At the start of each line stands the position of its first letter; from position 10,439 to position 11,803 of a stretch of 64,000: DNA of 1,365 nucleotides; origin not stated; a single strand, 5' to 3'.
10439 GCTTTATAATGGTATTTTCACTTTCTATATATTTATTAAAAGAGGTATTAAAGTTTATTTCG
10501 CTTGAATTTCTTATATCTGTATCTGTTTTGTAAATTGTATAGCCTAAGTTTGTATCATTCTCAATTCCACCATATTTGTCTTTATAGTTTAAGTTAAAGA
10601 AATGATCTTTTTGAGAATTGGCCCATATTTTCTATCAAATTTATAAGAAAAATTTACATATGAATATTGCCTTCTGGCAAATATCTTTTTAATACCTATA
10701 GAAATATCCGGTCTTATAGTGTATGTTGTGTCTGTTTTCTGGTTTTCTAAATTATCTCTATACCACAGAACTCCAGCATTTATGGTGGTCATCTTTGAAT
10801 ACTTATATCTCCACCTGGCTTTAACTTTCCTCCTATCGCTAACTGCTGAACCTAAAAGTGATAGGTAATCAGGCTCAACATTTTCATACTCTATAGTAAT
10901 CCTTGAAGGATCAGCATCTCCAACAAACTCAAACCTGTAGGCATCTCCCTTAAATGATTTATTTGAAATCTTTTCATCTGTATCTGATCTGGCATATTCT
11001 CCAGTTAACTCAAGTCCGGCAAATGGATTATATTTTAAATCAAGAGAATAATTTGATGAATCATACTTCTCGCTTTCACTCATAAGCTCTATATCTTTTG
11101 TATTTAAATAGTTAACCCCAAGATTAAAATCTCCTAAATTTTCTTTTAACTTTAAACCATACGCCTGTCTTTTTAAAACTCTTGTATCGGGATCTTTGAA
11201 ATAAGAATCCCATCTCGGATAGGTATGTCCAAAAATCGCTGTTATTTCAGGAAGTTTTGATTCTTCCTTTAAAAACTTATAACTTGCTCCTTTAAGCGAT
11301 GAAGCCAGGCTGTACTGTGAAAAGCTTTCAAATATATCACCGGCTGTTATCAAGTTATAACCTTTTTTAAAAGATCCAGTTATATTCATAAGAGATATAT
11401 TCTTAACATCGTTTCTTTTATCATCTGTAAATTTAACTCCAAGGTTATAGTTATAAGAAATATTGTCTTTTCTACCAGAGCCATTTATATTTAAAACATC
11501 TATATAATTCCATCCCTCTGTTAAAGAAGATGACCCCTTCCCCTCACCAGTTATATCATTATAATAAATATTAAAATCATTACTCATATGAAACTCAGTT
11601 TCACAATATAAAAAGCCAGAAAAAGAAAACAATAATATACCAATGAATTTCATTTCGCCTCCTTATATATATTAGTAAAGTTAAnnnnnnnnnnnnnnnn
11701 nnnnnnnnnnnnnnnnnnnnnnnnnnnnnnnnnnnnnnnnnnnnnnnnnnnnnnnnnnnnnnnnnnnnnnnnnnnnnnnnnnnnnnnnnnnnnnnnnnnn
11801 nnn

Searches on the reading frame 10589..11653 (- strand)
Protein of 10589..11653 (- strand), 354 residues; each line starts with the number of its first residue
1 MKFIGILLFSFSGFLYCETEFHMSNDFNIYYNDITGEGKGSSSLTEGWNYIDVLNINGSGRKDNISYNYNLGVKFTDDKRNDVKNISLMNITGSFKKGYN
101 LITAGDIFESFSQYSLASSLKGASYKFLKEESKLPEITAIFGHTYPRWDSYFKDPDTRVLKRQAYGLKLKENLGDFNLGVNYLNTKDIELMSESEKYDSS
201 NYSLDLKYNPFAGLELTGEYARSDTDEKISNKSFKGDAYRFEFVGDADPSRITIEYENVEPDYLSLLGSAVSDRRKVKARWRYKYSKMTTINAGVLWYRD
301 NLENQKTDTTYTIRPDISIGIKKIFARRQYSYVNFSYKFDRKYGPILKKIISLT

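Call 10: search_protein_families(library=pfam, proteins=[window:10589-11653:-], max_evalue=0.00001)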
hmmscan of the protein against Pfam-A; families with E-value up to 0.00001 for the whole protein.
window:10589-11653:- (354 aa): 1 family
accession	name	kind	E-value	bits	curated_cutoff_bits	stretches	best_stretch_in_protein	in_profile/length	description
PF13609.12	Porin_4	-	7.2e-06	26.4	27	0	162-299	183-306/310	Gram-negative porin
